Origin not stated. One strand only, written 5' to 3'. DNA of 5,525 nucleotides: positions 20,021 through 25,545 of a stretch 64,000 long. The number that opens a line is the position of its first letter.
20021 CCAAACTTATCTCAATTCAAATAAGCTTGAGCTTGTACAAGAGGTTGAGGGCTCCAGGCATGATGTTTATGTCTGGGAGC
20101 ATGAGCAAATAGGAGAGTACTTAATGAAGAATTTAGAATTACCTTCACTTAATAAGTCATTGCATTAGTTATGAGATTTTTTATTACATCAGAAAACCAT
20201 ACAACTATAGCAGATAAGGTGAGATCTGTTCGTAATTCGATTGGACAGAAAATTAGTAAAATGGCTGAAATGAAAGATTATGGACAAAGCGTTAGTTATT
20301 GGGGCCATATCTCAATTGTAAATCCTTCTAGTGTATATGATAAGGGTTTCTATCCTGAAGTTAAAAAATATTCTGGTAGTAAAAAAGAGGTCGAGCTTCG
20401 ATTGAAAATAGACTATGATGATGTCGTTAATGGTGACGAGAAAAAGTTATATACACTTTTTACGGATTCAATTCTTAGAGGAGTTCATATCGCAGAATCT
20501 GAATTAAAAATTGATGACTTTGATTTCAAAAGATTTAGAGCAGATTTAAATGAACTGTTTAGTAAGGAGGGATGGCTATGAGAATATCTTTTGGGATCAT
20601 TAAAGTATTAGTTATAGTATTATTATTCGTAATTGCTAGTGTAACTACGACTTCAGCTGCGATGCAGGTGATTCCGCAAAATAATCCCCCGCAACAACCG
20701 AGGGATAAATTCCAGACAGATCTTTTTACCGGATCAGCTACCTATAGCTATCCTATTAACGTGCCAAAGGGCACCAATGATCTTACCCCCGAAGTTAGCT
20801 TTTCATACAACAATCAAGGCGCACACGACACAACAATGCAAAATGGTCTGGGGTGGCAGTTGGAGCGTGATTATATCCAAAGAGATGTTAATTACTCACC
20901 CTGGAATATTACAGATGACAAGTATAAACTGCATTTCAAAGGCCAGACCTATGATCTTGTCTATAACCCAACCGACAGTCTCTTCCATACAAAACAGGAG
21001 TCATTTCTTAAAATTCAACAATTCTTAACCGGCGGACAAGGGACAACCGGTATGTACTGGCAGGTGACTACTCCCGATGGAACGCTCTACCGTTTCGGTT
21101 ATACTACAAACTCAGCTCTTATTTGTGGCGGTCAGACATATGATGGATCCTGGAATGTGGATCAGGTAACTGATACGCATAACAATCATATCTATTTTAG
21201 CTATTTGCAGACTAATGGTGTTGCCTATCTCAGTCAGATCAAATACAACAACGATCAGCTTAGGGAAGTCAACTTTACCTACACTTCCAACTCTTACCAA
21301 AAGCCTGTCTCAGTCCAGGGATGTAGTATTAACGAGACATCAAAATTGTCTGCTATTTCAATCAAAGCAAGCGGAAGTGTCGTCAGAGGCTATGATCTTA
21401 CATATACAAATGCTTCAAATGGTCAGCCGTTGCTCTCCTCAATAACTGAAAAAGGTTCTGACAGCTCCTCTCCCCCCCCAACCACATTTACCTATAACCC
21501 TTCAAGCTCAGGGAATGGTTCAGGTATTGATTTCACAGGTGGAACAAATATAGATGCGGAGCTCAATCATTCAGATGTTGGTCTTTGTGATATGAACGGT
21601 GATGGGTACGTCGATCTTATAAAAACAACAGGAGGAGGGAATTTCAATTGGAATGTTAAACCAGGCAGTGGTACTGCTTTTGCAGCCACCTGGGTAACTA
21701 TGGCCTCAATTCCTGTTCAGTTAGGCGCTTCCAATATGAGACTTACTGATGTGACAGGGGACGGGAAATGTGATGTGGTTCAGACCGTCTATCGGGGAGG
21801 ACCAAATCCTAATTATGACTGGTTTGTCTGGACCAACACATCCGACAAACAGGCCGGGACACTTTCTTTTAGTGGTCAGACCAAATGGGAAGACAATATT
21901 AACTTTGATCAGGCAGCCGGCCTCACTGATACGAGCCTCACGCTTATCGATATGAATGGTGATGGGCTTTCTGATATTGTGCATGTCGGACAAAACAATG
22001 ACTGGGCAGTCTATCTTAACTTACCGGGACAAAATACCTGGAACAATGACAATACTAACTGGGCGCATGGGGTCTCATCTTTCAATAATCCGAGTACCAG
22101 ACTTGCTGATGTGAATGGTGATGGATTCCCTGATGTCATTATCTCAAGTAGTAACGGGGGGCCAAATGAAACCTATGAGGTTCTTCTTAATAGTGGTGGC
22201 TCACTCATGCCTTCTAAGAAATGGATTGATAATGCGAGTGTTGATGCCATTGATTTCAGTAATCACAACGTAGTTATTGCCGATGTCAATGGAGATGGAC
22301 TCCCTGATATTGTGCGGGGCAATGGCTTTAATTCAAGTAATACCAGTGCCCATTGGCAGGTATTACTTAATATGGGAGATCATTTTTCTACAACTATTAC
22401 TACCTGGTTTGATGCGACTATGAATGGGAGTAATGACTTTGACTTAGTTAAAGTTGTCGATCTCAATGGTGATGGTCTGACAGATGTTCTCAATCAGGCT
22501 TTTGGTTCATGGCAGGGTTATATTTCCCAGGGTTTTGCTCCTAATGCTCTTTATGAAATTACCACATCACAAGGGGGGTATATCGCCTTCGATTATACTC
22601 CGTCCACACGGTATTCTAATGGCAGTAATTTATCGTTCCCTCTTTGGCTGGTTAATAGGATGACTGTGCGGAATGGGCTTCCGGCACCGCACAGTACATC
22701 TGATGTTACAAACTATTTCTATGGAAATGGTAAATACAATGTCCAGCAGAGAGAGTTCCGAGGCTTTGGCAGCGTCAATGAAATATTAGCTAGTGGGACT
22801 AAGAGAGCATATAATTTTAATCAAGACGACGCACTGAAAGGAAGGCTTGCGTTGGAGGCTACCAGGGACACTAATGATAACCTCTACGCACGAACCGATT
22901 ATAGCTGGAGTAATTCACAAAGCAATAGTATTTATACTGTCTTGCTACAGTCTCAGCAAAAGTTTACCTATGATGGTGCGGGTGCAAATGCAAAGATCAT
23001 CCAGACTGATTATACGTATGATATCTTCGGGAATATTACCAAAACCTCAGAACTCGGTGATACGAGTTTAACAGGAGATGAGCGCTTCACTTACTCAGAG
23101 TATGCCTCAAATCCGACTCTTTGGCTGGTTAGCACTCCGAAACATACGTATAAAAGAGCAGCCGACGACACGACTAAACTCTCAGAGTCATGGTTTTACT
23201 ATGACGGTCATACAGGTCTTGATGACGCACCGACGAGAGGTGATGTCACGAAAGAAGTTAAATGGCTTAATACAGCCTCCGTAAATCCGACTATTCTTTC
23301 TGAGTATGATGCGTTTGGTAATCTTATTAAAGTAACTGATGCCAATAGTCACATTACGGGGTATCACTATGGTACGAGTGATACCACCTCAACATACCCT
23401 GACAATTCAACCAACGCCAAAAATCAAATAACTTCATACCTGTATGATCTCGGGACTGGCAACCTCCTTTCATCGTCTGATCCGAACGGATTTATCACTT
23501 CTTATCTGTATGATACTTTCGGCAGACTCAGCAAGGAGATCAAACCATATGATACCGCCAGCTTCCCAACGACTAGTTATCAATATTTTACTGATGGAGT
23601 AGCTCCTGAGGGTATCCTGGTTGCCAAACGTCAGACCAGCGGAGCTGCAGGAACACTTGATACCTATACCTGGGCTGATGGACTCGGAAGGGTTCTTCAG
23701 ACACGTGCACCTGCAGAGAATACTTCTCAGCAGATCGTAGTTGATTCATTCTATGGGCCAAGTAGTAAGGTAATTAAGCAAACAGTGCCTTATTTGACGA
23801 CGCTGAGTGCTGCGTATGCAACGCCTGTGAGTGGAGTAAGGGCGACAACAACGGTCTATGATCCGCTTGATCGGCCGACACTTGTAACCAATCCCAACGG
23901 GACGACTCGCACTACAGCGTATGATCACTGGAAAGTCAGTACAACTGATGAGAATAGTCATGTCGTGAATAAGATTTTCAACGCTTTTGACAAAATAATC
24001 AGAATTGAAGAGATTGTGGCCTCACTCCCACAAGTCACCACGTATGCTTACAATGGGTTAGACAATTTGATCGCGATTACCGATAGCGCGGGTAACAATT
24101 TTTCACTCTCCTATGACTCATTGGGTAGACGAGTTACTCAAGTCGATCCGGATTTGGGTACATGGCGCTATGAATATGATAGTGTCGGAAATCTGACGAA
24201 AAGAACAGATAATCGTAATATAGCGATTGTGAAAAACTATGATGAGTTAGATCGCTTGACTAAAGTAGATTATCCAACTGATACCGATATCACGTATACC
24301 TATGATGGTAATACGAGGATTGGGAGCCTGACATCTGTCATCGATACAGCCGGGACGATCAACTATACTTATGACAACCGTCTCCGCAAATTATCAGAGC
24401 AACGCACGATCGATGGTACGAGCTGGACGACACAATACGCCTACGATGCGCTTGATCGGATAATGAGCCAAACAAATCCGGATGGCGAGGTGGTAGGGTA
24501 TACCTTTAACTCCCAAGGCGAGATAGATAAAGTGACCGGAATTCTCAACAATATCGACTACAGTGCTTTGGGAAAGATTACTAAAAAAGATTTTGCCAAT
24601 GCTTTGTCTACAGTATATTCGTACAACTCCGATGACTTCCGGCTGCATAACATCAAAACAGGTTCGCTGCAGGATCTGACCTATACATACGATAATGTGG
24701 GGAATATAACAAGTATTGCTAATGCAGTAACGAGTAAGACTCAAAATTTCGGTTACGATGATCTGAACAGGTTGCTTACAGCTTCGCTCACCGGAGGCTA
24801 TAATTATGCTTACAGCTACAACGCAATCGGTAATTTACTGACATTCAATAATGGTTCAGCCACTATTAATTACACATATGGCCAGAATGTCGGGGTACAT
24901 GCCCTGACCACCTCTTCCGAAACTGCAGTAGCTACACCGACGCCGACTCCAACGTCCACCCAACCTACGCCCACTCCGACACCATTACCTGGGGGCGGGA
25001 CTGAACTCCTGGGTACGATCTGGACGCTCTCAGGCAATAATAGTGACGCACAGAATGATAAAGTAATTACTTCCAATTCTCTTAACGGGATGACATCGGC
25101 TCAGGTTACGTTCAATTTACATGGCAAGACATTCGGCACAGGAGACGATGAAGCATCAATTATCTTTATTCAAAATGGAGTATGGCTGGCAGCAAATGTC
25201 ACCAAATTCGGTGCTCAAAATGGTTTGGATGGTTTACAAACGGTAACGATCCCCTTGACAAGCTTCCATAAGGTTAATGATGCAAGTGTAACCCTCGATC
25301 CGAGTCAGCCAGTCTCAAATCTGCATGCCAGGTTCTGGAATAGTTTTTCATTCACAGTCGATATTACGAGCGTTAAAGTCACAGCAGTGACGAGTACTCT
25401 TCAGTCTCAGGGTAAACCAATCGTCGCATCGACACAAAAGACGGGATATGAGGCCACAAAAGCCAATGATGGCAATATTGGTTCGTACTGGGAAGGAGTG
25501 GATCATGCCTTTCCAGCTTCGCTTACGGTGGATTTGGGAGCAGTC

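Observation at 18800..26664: Permuted Tc-toxin/RHS locus: small secreted RHS-core-toxin, then putative immunity, then a 2030-aa SpvB/TcB-like YD-shell protein with lectin/PA14/discoidin C-terminus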

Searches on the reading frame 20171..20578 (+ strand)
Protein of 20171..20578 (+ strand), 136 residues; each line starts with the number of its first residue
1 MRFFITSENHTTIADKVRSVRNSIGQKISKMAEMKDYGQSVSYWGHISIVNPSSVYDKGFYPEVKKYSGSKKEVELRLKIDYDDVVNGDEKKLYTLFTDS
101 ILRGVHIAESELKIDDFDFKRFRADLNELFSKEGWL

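Call 5: search_protein_families(library=pfam, proteins=[window:20171-20578:+], max_evalue=0.1)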
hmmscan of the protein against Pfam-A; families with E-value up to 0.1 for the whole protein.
window:20171-20578:+ (136 aa): 1 family
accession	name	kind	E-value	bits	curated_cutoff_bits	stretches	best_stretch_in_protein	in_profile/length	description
PF15571.11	Imm44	-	2.7e-15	57.2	25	1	1-122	1-122/126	Immunity protein 44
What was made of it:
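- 20171..20581 (+): Gene 2: Imm44-family immunity protein, 136 aa, no signal peptide (NCBI MEK7605435.1). PF15571, E 2.7e-15, full length (call 5).
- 20578..26664 (+): Gene 3: giant core-less shell protein (2028 aa from ATG 20578; 2030 aa from ATG 20572). Domains (call 5).
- On Imm44 immunity proteins: 57.2 bits against a cutoff of 25, covering 1-122 of 126 profile positions (call 5).
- Checked: ORF2 is a full-length Imm44 (PF15571, E 2.7e-15, call 5).
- ORF2 is Imm44 (call 5).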

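Call 7: search_protein_families(library=ncbifam, proteins=[window:20171-20578:+], max_evalue=0.1)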
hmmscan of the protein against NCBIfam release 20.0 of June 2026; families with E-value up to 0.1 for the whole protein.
window:20171-20578:+ (136 aa): 0 families

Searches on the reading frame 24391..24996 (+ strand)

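Call 8: search_protein_families(library=pfam, proteins=[window:24391-24996:+], max_evalue=10)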
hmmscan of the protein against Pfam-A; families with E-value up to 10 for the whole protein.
seq(202 aa): 2 families
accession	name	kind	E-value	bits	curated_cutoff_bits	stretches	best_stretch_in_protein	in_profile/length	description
PF05593.20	RHS_repeat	-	1.2e-13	51.5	22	4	7-33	11-37/38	RHS Repeat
PF22544.2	HYDIN_VesB_CFA65-like_Ig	-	0.13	12.9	25.5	1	77-118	4-45/100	HYDIN/CFA65/VesB-like, Ig-like domain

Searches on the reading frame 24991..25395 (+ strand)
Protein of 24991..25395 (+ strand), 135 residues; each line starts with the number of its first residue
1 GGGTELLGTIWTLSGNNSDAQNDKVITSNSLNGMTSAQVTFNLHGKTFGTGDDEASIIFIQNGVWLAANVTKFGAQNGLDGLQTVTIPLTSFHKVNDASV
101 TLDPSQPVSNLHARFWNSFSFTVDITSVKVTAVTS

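Call 8: search_protein_families(library=pfam, proteins=[window:24991-25395:+], max_evalue=10)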
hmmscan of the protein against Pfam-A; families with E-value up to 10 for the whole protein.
seq(135 aa): 2 families
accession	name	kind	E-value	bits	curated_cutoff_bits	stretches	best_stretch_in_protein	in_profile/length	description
PF18329.7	SGBP_B_XBD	-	0.052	14.1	26.4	1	83-119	130-168/186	Surface glycan-binding protein B xyloglucan binding domain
PF09270.16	BTD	-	0.095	13.3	25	1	85-113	52-80/123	Beta-trefoil DNA-binding domain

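Call 69: predict_structure(alignment_id=A4)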
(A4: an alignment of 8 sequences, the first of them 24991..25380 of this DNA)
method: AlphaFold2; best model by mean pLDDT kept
length: 130 residues; sequences in the alignment: 8
mean_pLDDT: 86.1   pTM: 0.82
mean pLDDT of the five models: 86.1, 84.6, 84.5, 84.4, 81.6
residues with pLDDT >= 90: 71; 70-90: 40; 50-70: 18; < 50: 1
segments of 3 or more residues with pLDDT < 50: none
pLDDT, mean of each block of 10 residues (from residue 1): 82 75 88 94 76 85 93 73 93 93 95 82 91
secondary structure, 60 per line:
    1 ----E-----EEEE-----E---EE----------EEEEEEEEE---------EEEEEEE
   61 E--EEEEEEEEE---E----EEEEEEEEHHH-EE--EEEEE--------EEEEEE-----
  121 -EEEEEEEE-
elements in order: E11-14 E36-44 E54-61 E64-72 E81-88 E97-101 E110-115 E122-129
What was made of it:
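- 24991..25380 (+): Module A (residues 1474-1603): unannotated beta-sandwich, CBM-like. AF2 pLDDT 86.1 (call 69).
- On Carbohydrate-binding modules (module A): pLDDT 86.1 (call 69).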
